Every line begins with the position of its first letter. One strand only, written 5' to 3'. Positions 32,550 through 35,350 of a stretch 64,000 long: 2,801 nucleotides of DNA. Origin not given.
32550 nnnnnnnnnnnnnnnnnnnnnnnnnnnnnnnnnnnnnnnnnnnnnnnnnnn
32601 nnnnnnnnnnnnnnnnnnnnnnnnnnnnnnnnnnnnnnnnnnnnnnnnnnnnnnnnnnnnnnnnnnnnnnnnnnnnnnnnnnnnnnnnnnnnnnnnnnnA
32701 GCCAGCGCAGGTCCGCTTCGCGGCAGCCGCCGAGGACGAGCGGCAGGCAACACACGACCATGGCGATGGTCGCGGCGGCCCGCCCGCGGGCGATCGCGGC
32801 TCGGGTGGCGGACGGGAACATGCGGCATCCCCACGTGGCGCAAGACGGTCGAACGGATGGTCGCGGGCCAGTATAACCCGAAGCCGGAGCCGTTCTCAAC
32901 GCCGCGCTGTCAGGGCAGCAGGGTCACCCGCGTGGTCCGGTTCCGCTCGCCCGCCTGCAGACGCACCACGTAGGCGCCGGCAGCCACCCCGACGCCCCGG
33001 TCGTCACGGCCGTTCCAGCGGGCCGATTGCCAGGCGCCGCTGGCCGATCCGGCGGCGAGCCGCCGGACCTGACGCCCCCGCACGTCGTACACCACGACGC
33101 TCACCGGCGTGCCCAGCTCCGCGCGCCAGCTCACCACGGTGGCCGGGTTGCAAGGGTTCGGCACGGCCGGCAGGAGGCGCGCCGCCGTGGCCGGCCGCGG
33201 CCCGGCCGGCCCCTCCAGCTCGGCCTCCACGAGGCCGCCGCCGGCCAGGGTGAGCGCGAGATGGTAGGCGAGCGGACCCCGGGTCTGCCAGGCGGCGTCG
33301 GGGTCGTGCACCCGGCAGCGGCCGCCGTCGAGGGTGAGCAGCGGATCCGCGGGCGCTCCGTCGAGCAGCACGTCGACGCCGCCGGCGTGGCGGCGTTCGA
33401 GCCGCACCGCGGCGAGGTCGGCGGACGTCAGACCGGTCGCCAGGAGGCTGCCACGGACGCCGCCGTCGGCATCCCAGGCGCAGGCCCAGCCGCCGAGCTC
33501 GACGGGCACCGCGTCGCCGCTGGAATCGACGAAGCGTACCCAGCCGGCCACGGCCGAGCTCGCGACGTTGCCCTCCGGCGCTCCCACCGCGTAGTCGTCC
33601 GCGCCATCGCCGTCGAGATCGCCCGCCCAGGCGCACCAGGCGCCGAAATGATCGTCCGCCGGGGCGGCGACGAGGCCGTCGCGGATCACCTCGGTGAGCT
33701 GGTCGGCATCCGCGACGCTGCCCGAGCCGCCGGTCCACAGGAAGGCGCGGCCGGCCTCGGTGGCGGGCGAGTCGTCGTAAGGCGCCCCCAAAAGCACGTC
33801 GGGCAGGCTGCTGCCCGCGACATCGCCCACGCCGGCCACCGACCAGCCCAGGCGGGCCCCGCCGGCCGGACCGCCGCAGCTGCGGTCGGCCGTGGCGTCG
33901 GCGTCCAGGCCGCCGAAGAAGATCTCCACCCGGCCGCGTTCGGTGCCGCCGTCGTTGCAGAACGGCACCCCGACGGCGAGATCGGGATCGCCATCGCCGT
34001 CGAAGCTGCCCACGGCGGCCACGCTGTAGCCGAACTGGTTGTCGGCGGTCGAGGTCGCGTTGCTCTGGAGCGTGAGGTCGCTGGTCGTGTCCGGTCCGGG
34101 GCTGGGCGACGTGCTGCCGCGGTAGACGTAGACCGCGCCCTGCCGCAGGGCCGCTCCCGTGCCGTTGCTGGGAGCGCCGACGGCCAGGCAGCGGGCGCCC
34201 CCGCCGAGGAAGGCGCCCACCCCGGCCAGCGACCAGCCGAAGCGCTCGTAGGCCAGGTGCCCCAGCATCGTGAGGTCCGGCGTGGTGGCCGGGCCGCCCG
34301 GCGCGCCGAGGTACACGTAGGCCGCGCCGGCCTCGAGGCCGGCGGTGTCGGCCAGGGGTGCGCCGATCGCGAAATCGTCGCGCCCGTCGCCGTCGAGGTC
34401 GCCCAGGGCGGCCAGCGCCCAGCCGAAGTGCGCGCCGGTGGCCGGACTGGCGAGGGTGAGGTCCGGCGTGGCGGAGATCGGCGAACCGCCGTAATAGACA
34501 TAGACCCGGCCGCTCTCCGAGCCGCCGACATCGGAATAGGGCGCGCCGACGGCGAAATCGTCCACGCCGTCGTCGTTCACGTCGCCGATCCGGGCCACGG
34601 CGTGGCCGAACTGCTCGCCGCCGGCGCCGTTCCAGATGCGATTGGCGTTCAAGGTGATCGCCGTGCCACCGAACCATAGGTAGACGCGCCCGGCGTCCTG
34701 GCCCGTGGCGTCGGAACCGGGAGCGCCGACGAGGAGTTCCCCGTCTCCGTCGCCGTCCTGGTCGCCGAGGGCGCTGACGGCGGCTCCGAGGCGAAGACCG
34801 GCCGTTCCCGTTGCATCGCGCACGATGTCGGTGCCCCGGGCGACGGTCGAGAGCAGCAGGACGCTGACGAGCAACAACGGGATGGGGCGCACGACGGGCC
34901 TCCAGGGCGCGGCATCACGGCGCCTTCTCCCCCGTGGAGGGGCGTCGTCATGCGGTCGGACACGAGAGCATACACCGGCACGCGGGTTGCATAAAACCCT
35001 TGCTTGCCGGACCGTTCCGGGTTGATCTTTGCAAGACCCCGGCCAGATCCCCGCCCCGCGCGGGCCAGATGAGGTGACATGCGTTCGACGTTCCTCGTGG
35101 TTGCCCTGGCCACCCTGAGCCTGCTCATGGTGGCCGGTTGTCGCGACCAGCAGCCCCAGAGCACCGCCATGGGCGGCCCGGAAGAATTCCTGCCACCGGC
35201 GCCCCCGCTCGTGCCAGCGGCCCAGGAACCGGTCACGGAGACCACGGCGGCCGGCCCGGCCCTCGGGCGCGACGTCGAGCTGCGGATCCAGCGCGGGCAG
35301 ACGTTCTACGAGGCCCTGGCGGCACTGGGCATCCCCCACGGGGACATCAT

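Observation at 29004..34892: Two-component system whose kinase senses through an FG-GAP beta-propeller, adjacent to a secreted FG-GAP/T9SS-CTD protein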

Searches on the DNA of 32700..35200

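Call 81: search_rna_families(source=window, start=32700, end=35200, threshold=evalue, max_evalue=1)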
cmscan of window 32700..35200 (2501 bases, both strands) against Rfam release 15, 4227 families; matches with E-value up to 1: 2.
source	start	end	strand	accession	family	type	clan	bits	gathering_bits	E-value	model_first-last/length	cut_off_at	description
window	32764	32808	-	RF00454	p27_CRE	Cis-reg;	-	23.8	42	0.065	1-59/59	no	p27 cis-regulatory element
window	33378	33457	+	RF01779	AS1726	Gene;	-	23.4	50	0.84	1-78/78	no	AS1726 sRNA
